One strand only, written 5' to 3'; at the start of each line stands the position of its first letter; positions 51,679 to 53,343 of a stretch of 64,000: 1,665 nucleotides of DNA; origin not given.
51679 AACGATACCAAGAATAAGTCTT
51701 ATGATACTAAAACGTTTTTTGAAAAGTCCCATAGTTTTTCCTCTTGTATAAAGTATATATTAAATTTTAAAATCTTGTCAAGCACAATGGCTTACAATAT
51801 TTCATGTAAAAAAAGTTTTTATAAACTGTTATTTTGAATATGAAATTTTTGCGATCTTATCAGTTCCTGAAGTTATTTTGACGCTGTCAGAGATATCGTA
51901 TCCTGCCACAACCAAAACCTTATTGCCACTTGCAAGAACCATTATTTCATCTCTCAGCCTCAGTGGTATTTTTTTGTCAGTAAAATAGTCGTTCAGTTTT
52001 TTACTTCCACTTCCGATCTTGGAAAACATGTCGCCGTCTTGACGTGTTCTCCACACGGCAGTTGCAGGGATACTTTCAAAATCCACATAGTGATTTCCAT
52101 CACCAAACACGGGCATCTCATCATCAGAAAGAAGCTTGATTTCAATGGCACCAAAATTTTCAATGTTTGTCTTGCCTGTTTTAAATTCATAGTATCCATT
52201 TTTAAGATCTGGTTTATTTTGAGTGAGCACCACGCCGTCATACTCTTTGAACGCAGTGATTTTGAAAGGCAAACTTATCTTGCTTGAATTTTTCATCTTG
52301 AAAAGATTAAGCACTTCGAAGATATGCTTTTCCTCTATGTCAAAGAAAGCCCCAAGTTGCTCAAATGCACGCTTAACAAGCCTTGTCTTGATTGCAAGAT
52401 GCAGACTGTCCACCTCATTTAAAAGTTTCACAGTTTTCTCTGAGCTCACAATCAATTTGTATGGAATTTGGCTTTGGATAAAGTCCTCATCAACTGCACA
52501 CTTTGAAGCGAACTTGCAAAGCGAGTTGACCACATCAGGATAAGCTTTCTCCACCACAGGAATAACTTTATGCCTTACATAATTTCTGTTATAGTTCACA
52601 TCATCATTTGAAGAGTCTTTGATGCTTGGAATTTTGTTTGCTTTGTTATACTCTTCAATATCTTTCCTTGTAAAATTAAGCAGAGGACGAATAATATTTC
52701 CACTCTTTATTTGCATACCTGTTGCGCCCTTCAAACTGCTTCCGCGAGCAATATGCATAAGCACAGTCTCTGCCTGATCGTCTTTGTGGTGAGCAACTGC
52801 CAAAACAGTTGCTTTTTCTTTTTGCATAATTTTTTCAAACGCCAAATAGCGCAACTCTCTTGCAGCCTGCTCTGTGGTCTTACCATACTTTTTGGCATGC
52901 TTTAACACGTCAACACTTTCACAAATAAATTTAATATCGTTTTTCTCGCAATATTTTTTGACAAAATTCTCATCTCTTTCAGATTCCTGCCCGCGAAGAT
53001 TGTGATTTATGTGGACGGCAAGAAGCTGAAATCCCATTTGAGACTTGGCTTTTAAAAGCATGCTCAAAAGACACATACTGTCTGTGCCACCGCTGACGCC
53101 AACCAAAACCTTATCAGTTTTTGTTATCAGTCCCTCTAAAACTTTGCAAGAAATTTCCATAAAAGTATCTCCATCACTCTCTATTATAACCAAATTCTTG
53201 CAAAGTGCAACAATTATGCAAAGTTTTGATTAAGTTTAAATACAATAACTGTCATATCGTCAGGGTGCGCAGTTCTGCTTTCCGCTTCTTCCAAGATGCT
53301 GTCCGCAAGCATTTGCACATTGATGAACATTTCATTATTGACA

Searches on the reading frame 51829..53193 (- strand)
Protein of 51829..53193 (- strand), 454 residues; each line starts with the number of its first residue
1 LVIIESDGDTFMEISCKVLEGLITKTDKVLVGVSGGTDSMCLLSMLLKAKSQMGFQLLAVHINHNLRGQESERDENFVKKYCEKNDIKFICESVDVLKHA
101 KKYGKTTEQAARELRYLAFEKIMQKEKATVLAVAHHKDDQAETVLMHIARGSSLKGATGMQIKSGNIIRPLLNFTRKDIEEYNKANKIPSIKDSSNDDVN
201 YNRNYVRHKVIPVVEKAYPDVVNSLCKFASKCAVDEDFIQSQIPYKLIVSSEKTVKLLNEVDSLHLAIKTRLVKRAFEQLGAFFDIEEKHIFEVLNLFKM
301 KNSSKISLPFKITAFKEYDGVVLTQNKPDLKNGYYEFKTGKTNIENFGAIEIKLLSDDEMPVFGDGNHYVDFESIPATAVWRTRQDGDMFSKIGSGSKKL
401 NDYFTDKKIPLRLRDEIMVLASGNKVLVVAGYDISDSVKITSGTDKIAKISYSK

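Call 10: search_protein_families(library=pfam, proteins=[window:51829-53193:-])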
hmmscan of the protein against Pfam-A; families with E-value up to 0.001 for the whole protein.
window:51829-53193:- (454 aa): 3 families
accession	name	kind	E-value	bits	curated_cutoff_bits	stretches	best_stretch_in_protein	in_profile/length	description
PF01171.26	ATP_bind_3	-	7.2e-61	205.5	27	1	28-209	1-182/182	PP-loop family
PF11734.13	TilS_C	-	1.3e-08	34.5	22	1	381-445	3-68/74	TilS substrate C-terminal domain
PF01507.26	PAPS_reduct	-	8.2e-05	23.1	22.5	1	30-190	3-156/175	Phosphoadenosine phosphosulfate reductase domain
